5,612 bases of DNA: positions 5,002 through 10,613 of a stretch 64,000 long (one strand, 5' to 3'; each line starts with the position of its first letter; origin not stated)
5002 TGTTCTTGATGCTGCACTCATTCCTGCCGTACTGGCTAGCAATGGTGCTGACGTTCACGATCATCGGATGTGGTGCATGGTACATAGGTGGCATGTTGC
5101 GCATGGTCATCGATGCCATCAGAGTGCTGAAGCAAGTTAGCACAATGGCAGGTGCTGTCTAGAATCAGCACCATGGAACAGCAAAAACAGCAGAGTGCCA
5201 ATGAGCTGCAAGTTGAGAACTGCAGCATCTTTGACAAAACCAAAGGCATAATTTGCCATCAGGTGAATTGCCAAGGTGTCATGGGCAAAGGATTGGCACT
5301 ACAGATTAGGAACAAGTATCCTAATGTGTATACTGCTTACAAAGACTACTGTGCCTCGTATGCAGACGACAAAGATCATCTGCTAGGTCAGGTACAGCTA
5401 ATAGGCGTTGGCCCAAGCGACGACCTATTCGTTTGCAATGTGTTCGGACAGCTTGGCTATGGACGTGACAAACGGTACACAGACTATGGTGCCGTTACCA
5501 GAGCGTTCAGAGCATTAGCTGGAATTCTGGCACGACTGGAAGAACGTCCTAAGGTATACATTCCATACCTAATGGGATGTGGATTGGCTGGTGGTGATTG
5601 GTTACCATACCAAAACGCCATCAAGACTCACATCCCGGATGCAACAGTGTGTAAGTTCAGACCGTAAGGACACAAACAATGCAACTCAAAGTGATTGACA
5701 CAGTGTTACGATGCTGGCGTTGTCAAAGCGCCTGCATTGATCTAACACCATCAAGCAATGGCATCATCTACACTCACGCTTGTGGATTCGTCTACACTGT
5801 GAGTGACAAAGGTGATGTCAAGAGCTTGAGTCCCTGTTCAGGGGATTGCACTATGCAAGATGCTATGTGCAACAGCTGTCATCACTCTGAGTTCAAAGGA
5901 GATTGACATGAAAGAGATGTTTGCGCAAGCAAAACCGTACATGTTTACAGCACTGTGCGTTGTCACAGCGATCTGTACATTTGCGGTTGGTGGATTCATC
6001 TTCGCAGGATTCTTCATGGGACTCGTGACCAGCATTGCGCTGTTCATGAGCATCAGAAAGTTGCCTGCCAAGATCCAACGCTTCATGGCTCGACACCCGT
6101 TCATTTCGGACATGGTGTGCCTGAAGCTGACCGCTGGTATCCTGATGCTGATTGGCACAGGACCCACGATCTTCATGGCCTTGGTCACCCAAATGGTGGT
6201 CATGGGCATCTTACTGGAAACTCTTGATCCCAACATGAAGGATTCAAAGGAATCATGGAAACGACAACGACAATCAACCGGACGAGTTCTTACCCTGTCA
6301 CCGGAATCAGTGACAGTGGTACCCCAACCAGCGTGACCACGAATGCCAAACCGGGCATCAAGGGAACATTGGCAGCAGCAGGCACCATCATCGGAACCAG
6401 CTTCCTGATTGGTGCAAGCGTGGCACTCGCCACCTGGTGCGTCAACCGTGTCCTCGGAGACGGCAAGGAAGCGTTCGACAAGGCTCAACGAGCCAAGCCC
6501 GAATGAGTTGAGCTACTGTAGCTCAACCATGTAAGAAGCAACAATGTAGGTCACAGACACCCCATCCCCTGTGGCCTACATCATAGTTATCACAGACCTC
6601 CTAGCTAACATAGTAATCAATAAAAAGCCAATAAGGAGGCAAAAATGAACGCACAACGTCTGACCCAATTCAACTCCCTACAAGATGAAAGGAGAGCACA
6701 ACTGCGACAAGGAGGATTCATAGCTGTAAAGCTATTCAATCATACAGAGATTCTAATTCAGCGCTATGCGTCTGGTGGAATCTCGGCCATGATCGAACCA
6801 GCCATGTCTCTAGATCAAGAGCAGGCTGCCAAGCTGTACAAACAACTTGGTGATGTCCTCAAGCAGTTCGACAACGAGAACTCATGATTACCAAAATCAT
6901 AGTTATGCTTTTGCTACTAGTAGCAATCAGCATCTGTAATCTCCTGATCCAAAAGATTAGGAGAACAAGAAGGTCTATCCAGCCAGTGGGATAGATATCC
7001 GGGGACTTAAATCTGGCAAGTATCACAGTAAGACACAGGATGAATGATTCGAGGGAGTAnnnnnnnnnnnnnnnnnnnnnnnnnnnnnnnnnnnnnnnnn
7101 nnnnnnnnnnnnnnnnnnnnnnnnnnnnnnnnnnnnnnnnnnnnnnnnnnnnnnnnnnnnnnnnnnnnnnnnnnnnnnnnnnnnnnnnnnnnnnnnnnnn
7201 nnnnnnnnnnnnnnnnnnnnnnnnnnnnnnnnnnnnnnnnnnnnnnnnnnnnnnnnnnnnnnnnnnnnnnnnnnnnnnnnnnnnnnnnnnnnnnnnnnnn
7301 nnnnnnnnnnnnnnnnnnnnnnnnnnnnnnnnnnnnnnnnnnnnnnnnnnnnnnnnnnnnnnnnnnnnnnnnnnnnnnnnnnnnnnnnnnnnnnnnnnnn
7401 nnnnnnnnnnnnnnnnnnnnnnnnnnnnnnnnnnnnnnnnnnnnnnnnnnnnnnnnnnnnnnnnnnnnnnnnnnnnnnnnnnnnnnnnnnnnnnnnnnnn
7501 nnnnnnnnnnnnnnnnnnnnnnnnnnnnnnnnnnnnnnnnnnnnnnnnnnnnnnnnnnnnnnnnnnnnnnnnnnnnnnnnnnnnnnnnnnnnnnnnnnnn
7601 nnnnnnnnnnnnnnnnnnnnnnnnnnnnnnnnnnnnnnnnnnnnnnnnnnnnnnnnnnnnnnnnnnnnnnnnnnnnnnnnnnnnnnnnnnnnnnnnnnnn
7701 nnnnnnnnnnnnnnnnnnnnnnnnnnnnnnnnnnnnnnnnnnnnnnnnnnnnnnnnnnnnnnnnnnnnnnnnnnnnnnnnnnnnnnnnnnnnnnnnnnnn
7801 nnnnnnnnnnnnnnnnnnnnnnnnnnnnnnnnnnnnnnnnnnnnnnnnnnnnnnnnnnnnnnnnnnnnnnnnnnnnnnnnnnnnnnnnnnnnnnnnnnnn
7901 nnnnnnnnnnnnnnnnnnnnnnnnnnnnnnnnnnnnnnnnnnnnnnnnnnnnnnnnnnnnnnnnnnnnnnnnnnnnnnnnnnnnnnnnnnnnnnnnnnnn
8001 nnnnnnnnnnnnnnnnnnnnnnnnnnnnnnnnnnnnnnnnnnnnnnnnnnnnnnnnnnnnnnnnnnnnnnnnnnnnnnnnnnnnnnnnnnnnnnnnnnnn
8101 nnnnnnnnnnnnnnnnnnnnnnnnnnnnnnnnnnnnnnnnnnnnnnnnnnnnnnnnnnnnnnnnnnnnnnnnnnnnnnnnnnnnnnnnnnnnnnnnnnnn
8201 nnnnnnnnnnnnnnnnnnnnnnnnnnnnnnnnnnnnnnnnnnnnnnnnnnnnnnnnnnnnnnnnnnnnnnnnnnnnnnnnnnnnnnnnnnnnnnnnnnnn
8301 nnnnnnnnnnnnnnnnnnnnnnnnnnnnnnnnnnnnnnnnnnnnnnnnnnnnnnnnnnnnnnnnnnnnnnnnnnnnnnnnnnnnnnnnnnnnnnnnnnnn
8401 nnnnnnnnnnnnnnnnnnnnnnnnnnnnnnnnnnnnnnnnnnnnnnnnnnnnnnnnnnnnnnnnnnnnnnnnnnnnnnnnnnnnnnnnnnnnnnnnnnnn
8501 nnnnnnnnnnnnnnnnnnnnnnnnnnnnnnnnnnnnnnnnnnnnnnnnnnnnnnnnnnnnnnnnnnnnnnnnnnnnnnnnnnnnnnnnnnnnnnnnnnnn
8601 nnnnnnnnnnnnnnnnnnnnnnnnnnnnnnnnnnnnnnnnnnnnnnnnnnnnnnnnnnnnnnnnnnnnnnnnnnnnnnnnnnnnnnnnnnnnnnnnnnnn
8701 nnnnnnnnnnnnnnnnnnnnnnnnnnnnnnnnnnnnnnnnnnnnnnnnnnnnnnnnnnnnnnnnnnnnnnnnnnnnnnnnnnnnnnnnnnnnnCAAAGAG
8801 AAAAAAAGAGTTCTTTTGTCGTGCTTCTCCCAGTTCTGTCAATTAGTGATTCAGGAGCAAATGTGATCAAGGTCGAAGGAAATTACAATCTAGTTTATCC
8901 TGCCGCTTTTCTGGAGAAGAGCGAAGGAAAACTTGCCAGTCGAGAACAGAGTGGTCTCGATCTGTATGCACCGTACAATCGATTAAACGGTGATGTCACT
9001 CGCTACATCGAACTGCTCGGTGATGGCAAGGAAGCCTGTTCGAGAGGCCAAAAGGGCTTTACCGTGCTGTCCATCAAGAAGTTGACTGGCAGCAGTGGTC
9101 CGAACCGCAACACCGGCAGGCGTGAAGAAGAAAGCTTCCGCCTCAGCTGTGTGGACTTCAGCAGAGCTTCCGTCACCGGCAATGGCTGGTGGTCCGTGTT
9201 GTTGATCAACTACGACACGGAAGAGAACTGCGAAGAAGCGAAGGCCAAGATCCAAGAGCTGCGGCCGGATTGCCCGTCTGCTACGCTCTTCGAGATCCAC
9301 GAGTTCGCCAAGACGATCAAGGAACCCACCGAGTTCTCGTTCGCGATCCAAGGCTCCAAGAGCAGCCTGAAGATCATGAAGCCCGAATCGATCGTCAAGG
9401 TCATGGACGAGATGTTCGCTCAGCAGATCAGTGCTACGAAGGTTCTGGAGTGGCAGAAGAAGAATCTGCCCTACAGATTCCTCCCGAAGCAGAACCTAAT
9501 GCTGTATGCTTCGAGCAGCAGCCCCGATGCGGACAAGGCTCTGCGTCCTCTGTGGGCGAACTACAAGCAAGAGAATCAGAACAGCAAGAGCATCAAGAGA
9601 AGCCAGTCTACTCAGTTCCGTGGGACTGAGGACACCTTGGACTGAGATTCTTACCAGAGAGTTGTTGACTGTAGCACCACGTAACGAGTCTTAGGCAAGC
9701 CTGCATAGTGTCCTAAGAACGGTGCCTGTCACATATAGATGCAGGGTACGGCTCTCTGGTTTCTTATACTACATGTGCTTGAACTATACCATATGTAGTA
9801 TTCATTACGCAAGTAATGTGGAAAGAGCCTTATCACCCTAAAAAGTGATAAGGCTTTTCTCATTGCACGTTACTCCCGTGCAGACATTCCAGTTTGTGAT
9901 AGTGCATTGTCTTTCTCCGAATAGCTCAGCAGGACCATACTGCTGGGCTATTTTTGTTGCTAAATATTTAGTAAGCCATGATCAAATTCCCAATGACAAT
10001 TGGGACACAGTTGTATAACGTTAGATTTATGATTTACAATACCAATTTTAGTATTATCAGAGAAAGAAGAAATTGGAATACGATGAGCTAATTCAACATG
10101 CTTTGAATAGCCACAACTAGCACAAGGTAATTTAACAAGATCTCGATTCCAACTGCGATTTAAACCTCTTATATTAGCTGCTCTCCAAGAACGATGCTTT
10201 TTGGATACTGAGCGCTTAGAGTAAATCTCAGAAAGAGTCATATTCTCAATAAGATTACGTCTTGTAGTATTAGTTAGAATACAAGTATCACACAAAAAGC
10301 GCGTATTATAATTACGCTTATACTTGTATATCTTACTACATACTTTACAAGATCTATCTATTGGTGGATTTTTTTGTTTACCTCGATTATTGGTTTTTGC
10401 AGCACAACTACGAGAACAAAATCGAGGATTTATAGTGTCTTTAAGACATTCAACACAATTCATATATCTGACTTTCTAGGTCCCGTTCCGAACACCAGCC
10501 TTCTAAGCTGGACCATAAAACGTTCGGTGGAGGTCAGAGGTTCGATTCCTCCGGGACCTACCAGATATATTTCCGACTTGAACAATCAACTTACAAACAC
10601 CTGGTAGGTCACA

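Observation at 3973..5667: Cluster of signalling / ADP-ribose-related small proteins: YpsA-SLOG, receiver-like domain, macro domain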

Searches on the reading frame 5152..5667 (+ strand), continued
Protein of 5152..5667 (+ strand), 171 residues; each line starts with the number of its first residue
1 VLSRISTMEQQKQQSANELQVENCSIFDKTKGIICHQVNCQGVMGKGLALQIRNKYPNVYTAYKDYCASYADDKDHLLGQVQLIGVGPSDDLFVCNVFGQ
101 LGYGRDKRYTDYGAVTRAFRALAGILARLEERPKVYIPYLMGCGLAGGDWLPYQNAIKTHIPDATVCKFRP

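Call 97: get_annotated_region(hit=H22, flank=3500)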
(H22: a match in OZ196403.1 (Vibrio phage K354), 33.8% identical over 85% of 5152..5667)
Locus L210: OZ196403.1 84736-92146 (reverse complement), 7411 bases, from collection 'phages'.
description: Vibrio phage K354 genome assembly, chromosome: VPK354_1.
organism: Vibrio phage K354 (NCBI taxid 3105636)
taxonomy: Viruses
host: -; source: Seawater and oysters mix; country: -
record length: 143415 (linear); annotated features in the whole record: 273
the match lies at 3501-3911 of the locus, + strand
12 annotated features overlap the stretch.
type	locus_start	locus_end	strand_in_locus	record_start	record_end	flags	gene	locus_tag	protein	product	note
CDS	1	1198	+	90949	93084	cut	-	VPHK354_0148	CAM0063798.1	RIIA lysis inhibitor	-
CDS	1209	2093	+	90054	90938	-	-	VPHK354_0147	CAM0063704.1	RIIB lysis inhibitor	-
CDS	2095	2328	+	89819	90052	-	-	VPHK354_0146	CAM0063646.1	hypothetical protein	-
CDS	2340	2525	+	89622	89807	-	-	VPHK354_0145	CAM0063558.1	hypothetical protein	-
CDS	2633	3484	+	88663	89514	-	-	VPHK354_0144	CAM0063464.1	ribose-phosphate pyrophosphokinase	-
CDS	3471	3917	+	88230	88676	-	-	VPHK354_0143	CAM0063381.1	phosphatase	-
CDS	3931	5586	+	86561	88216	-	-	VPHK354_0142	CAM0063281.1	nicotinamide phosphoribosyl transferase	-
CDS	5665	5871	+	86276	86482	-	-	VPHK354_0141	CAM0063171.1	hypothetical protein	-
CDS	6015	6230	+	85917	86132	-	-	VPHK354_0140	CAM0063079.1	hypothetical protein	-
CDS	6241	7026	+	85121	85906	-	-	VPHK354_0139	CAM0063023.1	hypothetical protein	-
CDS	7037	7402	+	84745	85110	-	-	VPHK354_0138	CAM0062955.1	hypothetical protein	-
CDS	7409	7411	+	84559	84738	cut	-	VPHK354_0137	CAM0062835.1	hypothetical protein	-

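Call 98: get_annotated_region(hit=H4, flank=3500)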
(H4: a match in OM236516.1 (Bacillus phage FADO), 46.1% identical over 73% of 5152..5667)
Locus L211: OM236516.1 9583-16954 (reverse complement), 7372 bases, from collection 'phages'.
description: Bacillus phage FADO, complete genome.
organism: Bacillus phage FADO (NCBI taxid 2917160)
taxonomy: Viruses; Duplodnaviria; Heunggongvirae; Uroviricota; Caudoviricetes
host: Bacillus subtilis BEST7003; source: soil; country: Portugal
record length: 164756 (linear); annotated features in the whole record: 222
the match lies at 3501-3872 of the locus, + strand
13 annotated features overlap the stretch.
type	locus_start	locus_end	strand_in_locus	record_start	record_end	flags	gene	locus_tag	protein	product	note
CDS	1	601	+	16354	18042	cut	-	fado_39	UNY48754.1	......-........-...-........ exonuclease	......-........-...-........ exonuclease RecJ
CDS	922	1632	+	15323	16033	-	-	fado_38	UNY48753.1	GTP pyrophosphokinase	GTP pyrophosphokinase, (p)ppGpp synthetase I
CDS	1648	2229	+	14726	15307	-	-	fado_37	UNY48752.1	exodeoxyribonuclease VIII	-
CDS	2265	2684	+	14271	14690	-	-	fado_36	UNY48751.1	hypothetical protein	-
CDS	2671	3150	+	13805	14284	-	-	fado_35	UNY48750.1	hypothetical protein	Phage protein COG3236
CDS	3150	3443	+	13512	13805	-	-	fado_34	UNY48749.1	hypothetical protein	-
CDS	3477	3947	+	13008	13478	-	-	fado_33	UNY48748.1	ADP-ribose 1''-phosphate phophatase related protein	-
CDS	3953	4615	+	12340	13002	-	-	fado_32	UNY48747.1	hypothetical protein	-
CDS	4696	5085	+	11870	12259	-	-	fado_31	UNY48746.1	hypothetical protein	-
CDS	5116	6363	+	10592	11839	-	-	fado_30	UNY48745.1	glutathionylspermidine synthase group 2-like protein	Similarity with glutathionylspermidine synthase, group 2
CDS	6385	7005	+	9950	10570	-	-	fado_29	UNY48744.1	hypothetical protein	-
CDS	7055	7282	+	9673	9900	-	-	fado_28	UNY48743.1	hypothetical protein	-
CDS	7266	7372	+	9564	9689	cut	-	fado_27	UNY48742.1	hypothetical protein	-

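Call 99: get_annotated_region(hit=H1, flank=3500)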
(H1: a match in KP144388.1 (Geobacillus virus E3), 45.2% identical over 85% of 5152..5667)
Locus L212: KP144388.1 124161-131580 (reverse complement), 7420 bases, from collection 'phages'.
description: Geobacillus virus E3, complete genome.
organism: Geobacillus virus E3 (NCBI taxid 1572712)
taxonomy: Viruses; Duplodnaviria; Heunggongvirae; Uroviricota; Caudoviricetes
host: -; source: failed fermentation; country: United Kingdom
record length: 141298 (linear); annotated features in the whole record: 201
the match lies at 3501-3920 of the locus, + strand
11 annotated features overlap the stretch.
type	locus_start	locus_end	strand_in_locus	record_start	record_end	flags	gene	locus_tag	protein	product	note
CDS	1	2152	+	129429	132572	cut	-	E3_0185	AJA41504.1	hypothetical protein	GP185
CDS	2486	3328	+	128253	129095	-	-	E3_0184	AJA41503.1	toxin-antitoxin-like protein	GP184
CDS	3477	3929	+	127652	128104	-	-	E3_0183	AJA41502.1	Appr-1-p processing-like protein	GP183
CDS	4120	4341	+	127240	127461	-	-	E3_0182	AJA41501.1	hypothetical protein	GP182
CDS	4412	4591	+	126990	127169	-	-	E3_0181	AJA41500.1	hypothetical protein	GP181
CDS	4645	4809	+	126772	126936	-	-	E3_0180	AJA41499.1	hypothetical protein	GP180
CDS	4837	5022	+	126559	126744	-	-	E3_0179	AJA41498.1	hypothetical protein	GP179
CDS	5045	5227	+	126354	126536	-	-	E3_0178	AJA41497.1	hypothetical protein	GP178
CDS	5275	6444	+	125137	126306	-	-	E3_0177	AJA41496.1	hypothetical protein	GP177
CDS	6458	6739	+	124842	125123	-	-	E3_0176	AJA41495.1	hypothetical protein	GP176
CDS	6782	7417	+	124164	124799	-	-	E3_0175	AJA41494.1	putative DNA polymerase III beta clamp subunit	GP175; putative DNA PolIII beta clamp subunit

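Call 103: search_dna_similar(query=L210:3471-3917:+, collection=phages, mode=protein, max_rows=40, max_evalue=1e-20)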
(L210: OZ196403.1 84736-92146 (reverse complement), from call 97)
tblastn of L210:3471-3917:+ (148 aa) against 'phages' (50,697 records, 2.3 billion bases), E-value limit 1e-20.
Records with a match: 136; places in all: 136; records where one place covers at least 80% of the query: 136.
Best place of each record, by identity: >=99% 3; 95-99% 8; 60-80% 1; <60% 124.
By first word of the organism name: Rheinheimera 115; Vibrio 13; Escherichia 4; Pseudoalteromonas 2; Pseudomonas 2.
By host as written in the record: Rheinheimera sp. BAL341 115; - 9; Escherichia coli 3; Vibrio crassostreae 2; Vibrio lentus 1; Vibrio coralliilyticus 1; Pseudoalteromonas sp. BH357 1; Escherichia coli O177 1; and 3 more.
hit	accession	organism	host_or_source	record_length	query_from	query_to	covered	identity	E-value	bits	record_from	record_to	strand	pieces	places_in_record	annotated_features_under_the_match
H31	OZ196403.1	Vibrio phage K354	Seawater and oysters mix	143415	1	148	100%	100.0%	5e-95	305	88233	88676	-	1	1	phosphatase | ribose-phosphate pyrophosphokinase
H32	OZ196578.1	Vibrio phage K408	Seawater and oysters mix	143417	1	148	100%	100.0%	5e-95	305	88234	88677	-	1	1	phosphatase | ribose-phosphate pyrophosphokinase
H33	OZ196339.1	Vibrio phage K406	Seawater and oysters mix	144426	1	148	100%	100.0%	5e-95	305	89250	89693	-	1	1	phosphatase | ribose-phosphate pyrophosphokinase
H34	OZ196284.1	Vibrio phage F88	Seawater and oysters mix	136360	1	148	100%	97.3%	6e-92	296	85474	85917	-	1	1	phosphatase | ribose-phosphate pyrophosphokinase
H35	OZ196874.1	Vibrio phage 184E37-3b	Seawater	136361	1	148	100%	97.3%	6e-92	296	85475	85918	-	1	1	phosphatase | ribose-phosphate pyrophosphokinase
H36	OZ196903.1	Vibrio phage 184E37-2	Seawater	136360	1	148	100%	97.3%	6e-92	296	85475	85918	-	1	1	phosphatase | ribose-phosphate pyrophosphokinase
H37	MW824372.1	Vibrio phage 184E37.3a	Vibrio crassostreae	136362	1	148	100%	97.3%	6e-92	296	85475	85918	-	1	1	hypothetical protein | phosphoribosyl pyrophosphate synthase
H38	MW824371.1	Vibrio phage 184E37.1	Vibrio crassostreae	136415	1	148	100%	97.3%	6e-92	296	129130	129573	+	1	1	putative Appr-1-p processing protein | phosphoribosyl pyrophosphate synthase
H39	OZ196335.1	Vibrio phage K412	Seawater and oysters mix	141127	1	148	100%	96.6%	2e-92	298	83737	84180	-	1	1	phosphatase | ribose-phosphate pyrophosphokinase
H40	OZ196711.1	Vibrio phage K460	Seawater and oysters mix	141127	1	148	100%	96.6%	2e-92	298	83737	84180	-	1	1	phosphatase | ribose-phosphate pyrophosphokinase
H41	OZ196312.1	Vibrio phage K470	Seawater and oysters mix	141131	1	148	100%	96.6%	2e-92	298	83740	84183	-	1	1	phosphatase | ribose-phosphate pyrophosphokinase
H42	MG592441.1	Vibrio phage 1.063.O._10N.261.45.C7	Vibrio lentus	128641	5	148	97%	63.4%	2e-54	188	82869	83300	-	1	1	macro domain protein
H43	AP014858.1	Vibrio phage RYC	Vibrio coralliilyticus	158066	6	148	97%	59.3%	7e-51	178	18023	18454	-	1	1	putative phosphatase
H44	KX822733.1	Pseudoalteromonas phage PH357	Pseudoalteromonas sp. BH357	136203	1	148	100%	39.9%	7e-30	118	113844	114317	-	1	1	hypothetical protein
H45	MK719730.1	Rheinheimera phage vB_RspM_Barba19A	Rheinheimera sp. BAL341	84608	5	148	97%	40.9%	2e-28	114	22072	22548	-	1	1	macro domain protein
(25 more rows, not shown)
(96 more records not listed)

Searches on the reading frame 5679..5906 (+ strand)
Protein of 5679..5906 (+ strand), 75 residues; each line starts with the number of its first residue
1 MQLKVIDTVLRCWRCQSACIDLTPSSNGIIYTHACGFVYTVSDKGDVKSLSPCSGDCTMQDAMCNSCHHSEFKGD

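Call 3: search_protein_families(library=pfam, proteins=[window:5679-5906:+], max_evalue=1)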
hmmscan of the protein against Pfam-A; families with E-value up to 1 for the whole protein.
window:5679-5906:+ (75 aa): 1 family
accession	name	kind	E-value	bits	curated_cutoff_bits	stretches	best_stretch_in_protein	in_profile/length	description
PF17026.10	zf-RRPl_C4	-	0.1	13.2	28.9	1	14-70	3-61/108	Putative ribonucleoprotein zinc-finger pf C4 type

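Call 4: search_protein_families(library=phrogs, proteins=[window:5679-5906:+], max_evalue=0.01)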
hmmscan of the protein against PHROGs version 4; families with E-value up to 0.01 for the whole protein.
window:5679-5906:+ (75 aa): 0 families

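Call 57: search_protein_families(library=ncbifam, proteins=[window:5679-5906:+], max_evalue=0.01)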
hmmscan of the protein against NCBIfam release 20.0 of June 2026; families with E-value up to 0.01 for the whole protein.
window:5679-5906:+ (75 aa): 0 families

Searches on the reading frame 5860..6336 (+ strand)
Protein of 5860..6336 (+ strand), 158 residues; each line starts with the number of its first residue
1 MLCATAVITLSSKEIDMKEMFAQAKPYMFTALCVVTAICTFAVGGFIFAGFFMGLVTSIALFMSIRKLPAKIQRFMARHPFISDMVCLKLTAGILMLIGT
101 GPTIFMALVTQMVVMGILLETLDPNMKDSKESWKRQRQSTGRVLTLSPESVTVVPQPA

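Call 3: search_protein_families(library=pfam, proteins=[window:5860-6336:+], max_evalue=1)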
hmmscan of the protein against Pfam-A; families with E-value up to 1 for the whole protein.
window:5860-6336:+ (158 aa): 2 families
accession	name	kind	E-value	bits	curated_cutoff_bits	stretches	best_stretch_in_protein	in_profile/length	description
PF09719.15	C_GCAxxG_C_C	-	0.29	11.7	27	1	2-78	2-74/118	Putative redox-active protein (C_GCAxxG_C_C)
PF06305.16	LapA_dom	-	0.32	11.4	28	1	34-74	19-58/64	Lipopolysaccharide assembly protein A domain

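Call 4: search_protein_families(library=phrogs, proteins=[window:5860-6336:+], max_evalue=0.01)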
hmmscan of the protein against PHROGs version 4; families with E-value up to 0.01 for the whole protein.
window:5860-6336:+ (158 aa): 0 families

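Call 57: search_protein_families(library=ncbifam, proteins=[window:5908-6336:+], max_evalue=0.01)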
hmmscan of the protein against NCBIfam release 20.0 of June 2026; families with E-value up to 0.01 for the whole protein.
window:5908-6336:+ (142 aa): 0 families

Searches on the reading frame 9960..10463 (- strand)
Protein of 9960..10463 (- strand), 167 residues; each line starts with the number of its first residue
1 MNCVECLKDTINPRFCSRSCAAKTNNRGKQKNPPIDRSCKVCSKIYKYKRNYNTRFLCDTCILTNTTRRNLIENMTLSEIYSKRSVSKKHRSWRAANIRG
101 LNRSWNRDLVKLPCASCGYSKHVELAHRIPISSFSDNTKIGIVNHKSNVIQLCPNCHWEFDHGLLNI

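Call 9: search_protein_families(library=pfam, proteins=[window:9960-10463:-], max_evalue=0.01)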
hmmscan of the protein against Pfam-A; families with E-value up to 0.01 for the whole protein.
window:9960-10463:- (167 aa): 2 families
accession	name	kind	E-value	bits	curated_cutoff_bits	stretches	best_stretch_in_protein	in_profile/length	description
PF13391.12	HNH_2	-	1.4e-06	28.5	21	1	114-165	1-63/66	HNH endonuclease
PF22113.1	Mtrc-MtrF_II-IV_dom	-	0.0051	16.8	30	1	38-161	8-131/176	Outer membrane cytochrome MtrC/MtrF-like, domains II/IV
